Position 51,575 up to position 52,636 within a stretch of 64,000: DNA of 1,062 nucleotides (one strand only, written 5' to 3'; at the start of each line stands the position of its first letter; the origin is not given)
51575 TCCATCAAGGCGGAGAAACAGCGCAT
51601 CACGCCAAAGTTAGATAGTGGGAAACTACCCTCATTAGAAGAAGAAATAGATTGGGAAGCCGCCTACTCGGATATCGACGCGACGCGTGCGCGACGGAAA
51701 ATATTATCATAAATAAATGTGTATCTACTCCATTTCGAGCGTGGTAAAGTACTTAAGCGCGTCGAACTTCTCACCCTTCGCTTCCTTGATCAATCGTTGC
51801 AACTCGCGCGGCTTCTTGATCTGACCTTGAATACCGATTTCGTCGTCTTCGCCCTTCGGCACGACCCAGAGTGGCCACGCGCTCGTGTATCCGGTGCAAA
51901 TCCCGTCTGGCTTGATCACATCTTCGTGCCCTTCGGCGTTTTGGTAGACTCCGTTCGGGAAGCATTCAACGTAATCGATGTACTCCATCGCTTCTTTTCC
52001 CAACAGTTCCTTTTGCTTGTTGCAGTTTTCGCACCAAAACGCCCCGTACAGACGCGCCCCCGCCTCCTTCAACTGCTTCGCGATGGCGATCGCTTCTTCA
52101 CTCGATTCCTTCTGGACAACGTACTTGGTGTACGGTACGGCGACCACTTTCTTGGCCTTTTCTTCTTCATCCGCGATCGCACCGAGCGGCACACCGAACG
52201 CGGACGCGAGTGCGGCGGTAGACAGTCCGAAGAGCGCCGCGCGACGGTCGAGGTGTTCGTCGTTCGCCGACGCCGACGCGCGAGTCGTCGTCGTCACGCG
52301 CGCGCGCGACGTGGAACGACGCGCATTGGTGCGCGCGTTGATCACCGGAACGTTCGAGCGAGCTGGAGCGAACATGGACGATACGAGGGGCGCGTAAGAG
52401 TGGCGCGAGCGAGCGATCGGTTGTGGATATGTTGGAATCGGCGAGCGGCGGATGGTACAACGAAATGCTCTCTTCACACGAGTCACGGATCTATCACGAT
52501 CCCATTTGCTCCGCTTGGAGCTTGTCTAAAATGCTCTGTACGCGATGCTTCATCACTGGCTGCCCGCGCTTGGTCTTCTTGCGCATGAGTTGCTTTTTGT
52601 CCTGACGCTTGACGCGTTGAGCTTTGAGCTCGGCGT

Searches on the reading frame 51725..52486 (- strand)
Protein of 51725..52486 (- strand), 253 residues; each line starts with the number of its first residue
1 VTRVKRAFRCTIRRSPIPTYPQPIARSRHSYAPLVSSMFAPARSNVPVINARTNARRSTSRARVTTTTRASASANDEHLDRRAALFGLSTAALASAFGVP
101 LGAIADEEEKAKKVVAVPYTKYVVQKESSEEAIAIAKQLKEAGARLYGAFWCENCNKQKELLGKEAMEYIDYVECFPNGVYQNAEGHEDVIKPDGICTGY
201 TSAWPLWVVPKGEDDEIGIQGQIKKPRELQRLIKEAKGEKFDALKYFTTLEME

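Call 57: search_protein_families(library=pfam, proteins=[window:51725-52486:-], max_evalue=1)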
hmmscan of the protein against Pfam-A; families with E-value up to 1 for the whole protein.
window:51725-52486:- (253 aa): 1 family
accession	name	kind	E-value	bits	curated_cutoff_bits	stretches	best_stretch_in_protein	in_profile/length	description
PF00542.24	Ribosomal_L12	-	0.12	13.2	25.9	1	111-145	30-63/67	Ribosomal protein L7/L12 C-terminal domain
